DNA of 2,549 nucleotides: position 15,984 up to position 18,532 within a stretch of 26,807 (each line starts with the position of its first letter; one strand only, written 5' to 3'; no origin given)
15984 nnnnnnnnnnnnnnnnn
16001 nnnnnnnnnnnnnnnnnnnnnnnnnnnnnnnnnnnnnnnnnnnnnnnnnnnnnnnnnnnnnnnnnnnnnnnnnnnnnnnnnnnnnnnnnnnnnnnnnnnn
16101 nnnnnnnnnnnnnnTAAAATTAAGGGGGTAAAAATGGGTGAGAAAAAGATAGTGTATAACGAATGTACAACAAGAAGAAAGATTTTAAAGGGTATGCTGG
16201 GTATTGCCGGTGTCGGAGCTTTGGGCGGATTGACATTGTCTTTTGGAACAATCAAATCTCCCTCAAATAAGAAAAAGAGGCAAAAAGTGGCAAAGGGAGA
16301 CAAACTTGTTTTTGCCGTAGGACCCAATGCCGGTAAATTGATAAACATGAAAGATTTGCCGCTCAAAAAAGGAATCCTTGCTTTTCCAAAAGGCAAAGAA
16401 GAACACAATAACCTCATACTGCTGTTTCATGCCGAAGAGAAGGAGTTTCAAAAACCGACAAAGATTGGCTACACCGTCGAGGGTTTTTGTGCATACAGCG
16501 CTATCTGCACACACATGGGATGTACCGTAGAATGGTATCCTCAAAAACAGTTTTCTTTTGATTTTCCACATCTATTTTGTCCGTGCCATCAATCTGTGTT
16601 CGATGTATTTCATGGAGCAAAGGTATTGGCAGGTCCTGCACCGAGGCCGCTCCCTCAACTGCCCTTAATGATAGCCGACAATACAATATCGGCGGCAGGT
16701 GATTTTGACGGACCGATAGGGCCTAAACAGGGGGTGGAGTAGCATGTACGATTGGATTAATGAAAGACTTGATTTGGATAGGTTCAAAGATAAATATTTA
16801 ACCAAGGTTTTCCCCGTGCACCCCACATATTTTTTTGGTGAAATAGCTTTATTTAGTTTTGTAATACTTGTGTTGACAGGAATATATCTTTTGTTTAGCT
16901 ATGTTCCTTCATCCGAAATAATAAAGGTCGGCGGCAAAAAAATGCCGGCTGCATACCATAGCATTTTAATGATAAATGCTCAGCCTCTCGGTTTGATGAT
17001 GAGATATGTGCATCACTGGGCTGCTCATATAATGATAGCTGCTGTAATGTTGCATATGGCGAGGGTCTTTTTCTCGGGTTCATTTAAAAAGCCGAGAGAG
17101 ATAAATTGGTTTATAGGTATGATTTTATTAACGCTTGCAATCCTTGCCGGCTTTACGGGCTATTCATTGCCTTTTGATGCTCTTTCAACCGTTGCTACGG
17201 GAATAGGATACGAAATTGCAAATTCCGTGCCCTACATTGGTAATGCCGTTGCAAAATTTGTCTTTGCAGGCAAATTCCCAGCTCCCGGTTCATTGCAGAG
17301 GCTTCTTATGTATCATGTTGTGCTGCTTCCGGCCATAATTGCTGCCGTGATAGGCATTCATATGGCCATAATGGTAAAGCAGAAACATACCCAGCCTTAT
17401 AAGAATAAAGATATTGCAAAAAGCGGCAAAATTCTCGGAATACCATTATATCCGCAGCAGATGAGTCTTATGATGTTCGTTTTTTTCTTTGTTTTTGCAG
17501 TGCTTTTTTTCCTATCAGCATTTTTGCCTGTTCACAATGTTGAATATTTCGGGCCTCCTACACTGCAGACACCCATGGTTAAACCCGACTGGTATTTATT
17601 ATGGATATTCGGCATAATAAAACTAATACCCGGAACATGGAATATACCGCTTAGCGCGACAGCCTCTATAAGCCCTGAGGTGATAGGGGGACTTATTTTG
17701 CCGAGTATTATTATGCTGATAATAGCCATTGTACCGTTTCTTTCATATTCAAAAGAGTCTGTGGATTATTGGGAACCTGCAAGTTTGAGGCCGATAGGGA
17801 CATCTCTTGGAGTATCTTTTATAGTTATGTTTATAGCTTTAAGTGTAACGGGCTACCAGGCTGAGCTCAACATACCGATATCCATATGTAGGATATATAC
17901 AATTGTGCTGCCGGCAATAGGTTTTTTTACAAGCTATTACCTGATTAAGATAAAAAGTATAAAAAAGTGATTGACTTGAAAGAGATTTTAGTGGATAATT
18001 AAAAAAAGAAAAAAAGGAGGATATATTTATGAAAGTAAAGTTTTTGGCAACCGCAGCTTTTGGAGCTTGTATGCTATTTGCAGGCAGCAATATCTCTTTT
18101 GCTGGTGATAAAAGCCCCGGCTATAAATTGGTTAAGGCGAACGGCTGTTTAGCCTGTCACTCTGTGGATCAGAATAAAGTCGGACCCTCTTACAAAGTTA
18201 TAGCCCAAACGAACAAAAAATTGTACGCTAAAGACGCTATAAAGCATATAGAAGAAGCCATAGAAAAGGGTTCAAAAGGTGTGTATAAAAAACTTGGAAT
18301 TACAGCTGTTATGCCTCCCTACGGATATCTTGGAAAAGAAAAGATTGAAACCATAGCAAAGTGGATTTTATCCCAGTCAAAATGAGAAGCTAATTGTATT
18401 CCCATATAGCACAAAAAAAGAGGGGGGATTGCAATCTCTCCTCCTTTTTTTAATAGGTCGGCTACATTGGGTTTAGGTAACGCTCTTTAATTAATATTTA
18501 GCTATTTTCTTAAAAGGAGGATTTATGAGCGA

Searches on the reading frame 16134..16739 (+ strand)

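Call 4: search_protein_families(library=pfam, proteins=[window:16134-16739:+], max_evalue=0.01)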
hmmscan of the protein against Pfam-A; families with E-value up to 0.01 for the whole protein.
window:16134-16739:+ (202 aa): 1 family
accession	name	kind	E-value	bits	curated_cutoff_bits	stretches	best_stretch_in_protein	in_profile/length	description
PF00355.32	Rieske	-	2.6e-07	30.9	20.3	1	118-177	36-88/88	Rieske [2Fe-2S] domain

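Call 6: search_protein_families(library=ncbifam, proteins=[window:16134-16739:+], max_evalue=0.01)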
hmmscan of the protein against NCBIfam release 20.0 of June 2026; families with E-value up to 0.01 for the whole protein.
window:16134-16739:+ (202 aa): 7 families
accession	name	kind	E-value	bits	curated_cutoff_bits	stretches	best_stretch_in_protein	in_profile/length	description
NF050121.1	bc1_QcrA_actin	exception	1.6e-34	119.9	275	1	10-198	119-316/319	cytochrome bc1 complex Rieske iron-sulfur subunit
TIGR01416.1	Rieske_proteo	equivalog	5.1e-13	49.4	97.4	1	14-184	3-171/176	ubiquinol-cytochrome c reductase iron-sulfur subunit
TIGR02694.1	arsenite_ox_S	equivalog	4.7e-11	42.7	95.65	1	118-184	51-111/129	arsenate reductase (azurin) small subunit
NF045928.1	Cytb6fFeSPetC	equivalog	7e-10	38.5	250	1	121-183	104-158/179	cytochrome b6-f complex iron-sulfur subunit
NF010001.0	PRK13474.1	subfamily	8.1e-10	38.3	154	1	122-186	104-160/178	cytochrome b6-f complex iron-sulfur subunit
TIGR03171.1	soxL2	equivalog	2.7e-09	36.5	582.1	1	147-178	233-264/321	Rieske iron-sulfur protein SoxL2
NF041174.1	SDX_Thmprot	equivalog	0.0011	19.1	170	1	117-164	35-77/109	sulredoxin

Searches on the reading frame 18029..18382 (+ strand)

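Call 4: search_protein_families(library=pfam, proteins=[window:18029-18382:+], max_evalue=0.01)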
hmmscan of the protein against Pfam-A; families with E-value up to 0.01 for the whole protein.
window:18029-18382:+ (118 aa): 2 families
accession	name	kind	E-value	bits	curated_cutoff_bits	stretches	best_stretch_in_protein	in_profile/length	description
PF00034.26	Cytochrom_C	-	2e-08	35.9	21.3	1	30-116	3-89/90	Cytochrome c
PF13442.11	Cytochrome_CBB3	-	2.8e-05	24.8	27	1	30-113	5-68/68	Cytochrome C oxidase, cbb3-type, subunit III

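Call 6: search_protein_families(library=ncbifam, proteins=[window:18029-18382:+], max_evalue=0.01)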
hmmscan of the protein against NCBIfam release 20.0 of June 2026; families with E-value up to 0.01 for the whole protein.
window:18029-18382:+ (118 aa): 5 families
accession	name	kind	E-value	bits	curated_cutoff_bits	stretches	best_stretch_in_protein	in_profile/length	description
NF045930.1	Cytc6PetJCyano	equivalog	4.5e-07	29.8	135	1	8-117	8-106/110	cytochrome c6 PetJ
NF004466.0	PRK05788.1-4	equivalog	0.00079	18.7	326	1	62-106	272-316/335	cobalt-precorrin 5A hydrolase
TIGR00782.1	ccoP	equivalog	0.0023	17.3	179.95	1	37-117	115-193/285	cytochrome-c oxidase, cbb3-type subunit III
TIGR00514.1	accC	equivalog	0.0047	15.8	626.5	1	28-88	78-140/449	acetyl-CoA carboxylase biotin carboxylase subunit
NF052246.1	SorB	equivalog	0.0089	16.1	93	0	28-55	17-43/80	SorB family sulfite dehydrogenase c-type cytochrome subunit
